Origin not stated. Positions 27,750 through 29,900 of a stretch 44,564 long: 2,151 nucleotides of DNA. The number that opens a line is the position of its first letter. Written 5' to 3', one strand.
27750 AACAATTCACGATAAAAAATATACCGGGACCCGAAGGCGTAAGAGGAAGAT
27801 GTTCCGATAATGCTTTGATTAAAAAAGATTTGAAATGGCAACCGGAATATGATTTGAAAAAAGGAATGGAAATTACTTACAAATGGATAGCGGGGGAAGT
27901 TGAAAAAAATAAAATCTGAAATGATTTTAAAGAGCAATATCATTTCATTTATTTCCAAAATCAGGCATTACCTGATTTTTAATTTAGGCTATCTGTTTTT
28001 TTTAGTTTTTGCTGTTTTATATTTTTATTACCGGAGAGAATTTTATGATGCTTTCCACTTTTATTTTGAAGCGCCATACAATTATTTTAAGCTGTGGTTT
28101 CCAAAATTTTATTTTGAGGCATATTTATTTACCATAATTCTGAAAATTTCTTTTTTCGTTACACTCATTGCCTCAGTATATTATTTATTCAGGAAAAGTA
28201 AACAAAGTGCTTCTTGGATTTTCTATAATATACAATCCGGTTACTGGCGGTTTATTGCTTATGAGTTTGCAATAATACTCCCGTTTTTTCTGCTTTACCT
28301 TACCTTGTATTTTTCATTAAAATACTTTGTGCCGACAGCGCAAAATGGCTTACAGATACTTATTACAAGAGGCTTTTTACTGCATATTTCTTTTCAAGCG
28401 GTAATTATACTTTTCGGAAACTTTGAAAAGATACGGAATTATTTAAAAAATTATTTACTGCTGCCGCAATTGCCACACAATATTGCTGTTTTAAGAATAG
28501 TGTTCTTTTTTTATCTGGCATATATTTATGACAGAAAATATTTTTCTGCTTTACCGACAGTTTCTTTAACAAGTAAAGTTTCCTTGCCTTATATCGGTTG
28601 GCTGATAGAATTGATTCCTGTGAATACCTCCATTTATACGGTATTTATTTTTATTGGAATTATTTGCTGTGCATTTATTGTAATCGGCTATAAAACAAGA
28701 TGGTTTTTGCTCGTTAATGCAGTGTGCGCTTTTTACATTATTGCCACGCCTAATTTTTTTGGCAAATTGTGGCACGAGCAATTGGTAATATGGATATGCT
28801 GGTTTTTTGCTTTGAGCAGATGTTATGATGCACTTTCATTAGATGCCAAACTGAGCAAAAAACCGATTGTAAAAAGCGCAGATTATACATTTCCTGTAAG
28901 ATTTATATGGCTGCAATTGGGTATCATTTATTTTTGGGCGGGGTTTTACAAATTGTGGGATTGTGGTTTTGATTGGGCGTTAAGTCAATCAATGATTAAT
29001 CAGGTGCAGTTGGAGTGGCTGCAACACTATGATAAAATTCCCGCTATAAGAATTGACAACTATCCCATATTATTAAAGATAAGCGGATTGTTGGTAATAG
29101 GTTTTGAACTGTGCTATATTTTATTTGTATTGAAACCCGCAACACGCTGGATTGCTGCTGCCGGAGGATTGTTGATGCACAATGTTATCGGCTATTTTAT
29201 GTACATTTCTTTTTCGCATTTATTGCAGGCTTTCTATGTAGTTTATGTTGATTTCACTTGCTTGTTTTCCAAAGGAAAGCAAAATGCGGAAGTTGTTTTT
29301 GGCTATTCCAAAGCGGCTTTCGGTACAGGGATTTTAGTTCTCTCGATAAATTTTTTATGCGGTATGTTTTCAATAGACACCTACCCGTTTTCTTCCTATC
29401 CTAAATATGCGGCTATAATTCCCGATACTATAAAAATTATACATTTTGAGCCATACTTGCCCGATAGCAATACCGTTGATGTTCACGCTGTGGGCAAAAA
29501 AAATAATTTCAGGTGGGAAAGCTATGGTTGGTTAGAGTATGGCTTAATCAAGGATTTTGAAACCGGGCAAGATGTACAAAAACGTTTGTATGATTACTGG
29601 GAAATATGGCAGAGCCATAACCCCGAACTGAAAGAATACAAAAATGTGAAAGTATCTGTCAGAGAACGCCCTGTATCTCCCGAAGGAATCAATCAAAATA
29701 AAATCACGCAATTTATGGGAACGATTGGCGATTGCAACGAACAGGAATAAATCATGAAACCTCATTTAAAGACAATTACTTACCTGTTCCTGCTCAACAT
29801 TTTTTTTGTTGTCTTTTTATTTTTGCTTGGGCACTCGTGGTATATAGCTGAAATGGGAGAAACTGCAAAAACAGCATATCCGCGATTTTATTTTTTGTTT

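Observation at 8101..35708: Hybrid accessory locus: Wzm/Wzt glycan-export genes combined with a terpenoid-type oxidative tailoring block and HTTM/LMF membrane proteins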

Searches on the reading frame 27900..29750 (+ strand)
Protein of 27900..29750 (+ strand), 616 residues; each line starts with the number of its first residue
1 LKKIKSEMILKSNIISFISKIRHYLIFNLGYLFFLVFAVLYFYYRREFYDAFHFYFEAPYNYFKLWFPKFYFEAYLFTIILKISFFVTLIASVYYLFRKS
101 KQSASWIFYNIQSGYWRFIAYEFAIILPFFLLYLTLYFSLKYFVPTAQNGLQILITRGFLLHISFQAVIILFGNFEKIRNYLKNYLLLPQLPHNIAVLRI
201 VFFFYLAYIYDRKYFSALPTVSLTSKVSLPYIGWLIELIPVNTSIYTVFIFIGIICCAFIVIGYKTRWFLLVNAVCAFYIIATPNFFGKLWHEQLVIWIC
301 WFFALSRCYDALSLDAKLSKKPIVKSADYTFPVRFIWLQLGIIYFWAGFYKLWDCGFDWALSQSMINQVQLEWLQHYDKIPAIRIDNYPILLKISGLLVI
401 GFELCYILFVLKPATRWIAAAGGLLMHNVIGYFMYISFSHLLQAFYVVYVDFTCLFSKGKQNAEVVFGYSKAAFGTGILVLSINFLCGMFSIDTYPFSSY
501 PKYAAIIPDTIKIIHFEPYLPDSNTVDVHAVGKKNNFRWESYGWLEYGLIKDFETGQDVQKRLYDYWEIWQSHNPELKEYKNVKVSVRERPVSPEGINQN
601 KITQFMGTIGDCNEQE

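Call 4: search_protein_families(library=pfam, proteins=[window:27900-29750:+], max_evalue=0.01)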
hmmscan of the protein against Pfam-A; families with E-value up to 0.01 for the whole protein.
window:27900-29750:+ (616 aa): 0 families

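Call 8: search_protein_families(library=ncbifam, proteins=[window:27900-29750:+], max_evalue=0.01)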
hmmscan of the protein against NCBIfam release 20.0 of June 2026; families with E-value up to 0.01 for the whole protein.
window:27900-29750:+ (616 aa): 0 families

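Call 31: search_protein_families(library=pfam, max_evalue=0.1, proteins=[window:27900-29750:+])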
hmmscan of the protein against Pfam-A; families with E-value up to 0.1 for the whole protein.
window:27900-29750:+ (616 aa): 0 families

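Call 51: find_homologous_proteins(query=window:27900-29750:+, max_evalue=0.001)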
Query window:27900-29750:+ (616 aa): 156 proteins with E <= 0.001 among 8000 candidates; the best 120 are listed.
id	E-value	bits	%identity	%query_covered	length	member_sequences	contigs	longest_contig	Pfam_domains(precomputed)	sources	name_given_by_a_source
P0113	0.0e+0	1392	100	99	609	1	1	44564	-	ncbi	-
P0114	0.0e+0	1025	74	97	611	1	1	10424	-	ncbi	-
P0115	3.6e-266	903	66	96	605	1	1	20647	-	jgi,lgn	jgi:hypothetical protein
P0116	1.8e-264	898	64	98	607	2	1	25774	-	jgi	jgi:hypothetical protein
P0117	2.8e-244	831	61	96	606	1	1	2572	-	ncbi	-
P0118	6.1e-236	803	60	96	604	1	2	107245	-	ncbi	ncbi:MAG: hypothetical protein AB7G44_02830 [Bacteroidia bacterium]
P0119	1.2e-231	789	58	95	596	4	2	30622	-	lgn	-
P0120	1.5e-231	789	59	100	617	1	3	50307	-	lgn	-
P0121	9.0e-230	783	58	99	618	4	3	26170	-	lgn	-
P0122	7.1e-227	773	58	99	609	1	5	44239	-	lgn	-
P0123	2.0e-212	726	54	97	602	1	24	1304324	-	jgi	jgi:hypothetical protein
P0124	4.2e-203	695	54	92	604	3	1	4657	-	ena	-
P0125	1.8e-200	686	53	95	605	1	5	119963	-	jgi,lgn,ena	-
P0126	2.6e-198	679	53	94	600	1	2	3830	-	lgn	-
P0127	1.1e-195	670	51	95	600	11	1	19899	-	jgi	-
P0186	8.6e-111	390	39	86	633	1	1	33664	PF05090.20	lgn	-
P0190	2.1e-107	379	42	68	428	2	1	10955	PF05090.20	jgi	jgi:hypothetical protein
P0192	1.9e-106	375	40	81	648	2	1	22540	PF05090.20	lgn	-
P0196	6.6e-104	367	36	93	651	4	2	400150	-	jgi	jgi:hypothetical protein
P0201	1.3e-102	363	42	64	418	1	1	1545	PF05090.20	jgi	jgi:hypothetical protein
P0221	8.8e-91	324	43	57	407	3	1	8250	PF05090.20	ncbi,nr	ncbi:MAG TPA: HTTM domain-containing protein [Saprospiraceae bacterium]|nr:HTTM domain-containing pr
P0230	6.1e-84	301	35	72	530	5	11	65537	PF05090.20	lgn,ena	-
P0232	3.3e-83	299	37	68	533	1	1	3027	PF05090.20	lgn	-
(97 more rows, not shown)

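Call 52: find_encoding_contigs(protein=P0123, flank=10000, max_places=1)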
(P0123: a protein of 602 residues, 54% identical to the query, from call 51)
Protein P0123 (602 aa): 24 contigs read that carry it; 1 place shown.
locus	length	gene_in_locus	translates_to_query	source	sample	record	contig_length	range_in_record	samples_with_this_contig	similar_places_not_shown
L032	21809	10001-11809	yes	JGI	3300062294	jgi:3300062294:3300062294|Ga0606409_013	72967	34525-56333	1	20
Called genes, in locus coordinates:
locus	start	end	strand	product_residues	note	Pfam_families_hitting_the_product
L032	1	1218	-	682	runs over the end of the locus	PF02310:B12-binding (weak), PF04055:Radical_SAM (weak)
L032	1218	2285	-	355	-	PF01370:Epimerase, PF02719:Polysacc_synt_2, PF16363:GDP_Man_Dehyd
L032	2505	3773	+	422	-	PF00005:ABC_tran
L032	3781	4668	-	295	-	PF05721:PhyH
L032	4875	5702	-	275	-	PF05721:PhyH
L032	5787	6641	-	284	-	PF05721:PhyH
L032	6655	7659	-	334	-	PF05721:PhyH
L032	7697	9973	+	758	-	PF01040:UbiA, PF13439:Glyco_transf_4 (faint), PF00534:Glycos_transf_1, PF13692:Glyco_trans_1_4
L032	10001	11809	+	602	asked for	-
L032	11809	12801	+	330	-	PF01073:3Beta_HSD, PF01370:Epimerase, PF16363:GDP_Man_Dehyd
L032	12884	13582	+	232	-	PF00535:Glycos_transf_2, PF10111:Glyco_tranf_2_2 (weak), PF13641:Glyco_tranf_2_3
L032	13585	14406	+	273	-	PF13489:Methyltransf_23, PF06325:PrmA, PF13649:Methyltransf_25, PF13847:Methyltransf_31, PF08241:Methyltransf_11, PF08242:Methyltransf_12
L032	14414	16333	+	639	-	PF12481:DUF3700 (weak), PF13522:GATase_6, PF13537:GATase_7, PF00733:Asn_synthase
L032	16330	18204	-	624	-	PF13231:PMT_2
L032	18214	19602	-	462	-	PF13472:Lipase_GDSL_2 (faint)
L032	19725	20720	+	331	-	-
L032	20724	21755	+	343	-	-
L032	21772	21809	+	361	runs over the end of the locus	PF03446:NAD_binding_2 (faint), PF03721:UDPG_MGDP_dh_N, PF00984:UDPG_MGDP_dh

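Call 53: find_encoding_contigs(protein=P0196, flank=10000, max_places=1)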
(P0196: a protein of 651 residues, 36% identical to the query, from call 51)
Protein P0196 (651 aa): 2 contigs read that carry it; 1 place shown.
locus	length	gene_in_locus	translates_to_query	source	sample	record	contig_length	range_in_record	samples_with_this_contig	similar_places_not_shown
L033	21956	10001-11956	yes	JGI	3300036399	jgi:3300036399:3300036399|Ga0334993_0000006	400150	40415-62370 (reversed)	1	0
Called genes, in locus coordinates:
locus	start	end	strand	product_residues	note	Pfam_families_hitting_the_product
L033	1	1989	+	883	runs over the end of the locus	PF18921:Cyanophycin_syn, PF08443:RimK (faint), PF02222:ATP-grasp (weak), PF08245:Mur_ligase_M, PF02875:Mur_ligase_C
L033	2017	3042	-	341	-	PF00487:FA_desaturase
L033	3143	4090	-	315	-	PF01544:CorA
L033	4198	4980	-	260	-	PF01678:DAP_epimerase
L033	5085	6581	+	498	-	PF00089:Trypsin, PF13365:Trypsin_2, PF00595:PDZ, PF12812:PDZ_1 (faint), PF13180:PDZ_2, PF17820:PDZ_6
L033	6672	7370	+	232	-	PF00106:adh_short, PF13561:adh_short_C2, PF08643:DUF1776 (weak), PF23441:SDR (weak)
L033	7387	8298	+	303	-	PF00005:ABC_tran, PF13304:AAA_21 (weak)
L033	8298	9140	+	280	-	PF12679:ABC2_membrane_2, PF12730:ABC2_membrane_4, PF10920:DUF2705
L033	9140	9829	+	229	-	-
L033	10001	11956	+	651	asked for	-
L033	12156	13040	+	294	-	PF00009:GTP_EFTU (weak), PF00350:Dynamin_N (faint), PF01926:MMR_HSR1, PF02421:FeoB_N, PF03029:ATP_bind_1 (faint), PF03193:RsgA_GTPase (faint), PF10662:PduV-EutP (faint), PF07650:KH_2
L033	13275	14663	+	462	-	PF00890:FAD_binding_2 (weak), PF01134:GIDA (weak), PF01266:DAO (faint), PF07992:Pyr_redox_2, PF12831:FAD_oxidored (weak), PF13738:Pyr_redox_3, PF00070:Pyr_redox, PF02852:Pyr_redox_dim, +2 more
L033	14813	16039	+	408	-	PF01773:Nucleos_tra2_N, PF07670:Gate, PF07662:Nucleos_tra2_C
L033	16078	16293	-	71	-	PF13275:S4_2, PF01479:S4 (weak)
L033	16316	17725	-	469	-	PF02412:TSP_3 (faint), PF00691:OmpA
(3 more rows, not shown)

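Call 56: search_solved_structures(query=A5, max_evalue=10, show_alignments=1)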
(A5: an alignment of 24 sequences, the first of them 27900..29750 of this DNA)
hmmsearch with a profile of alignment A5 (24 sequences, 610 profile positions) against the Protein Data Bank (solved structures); distinct sequences matched with E-value up to 10: 0.
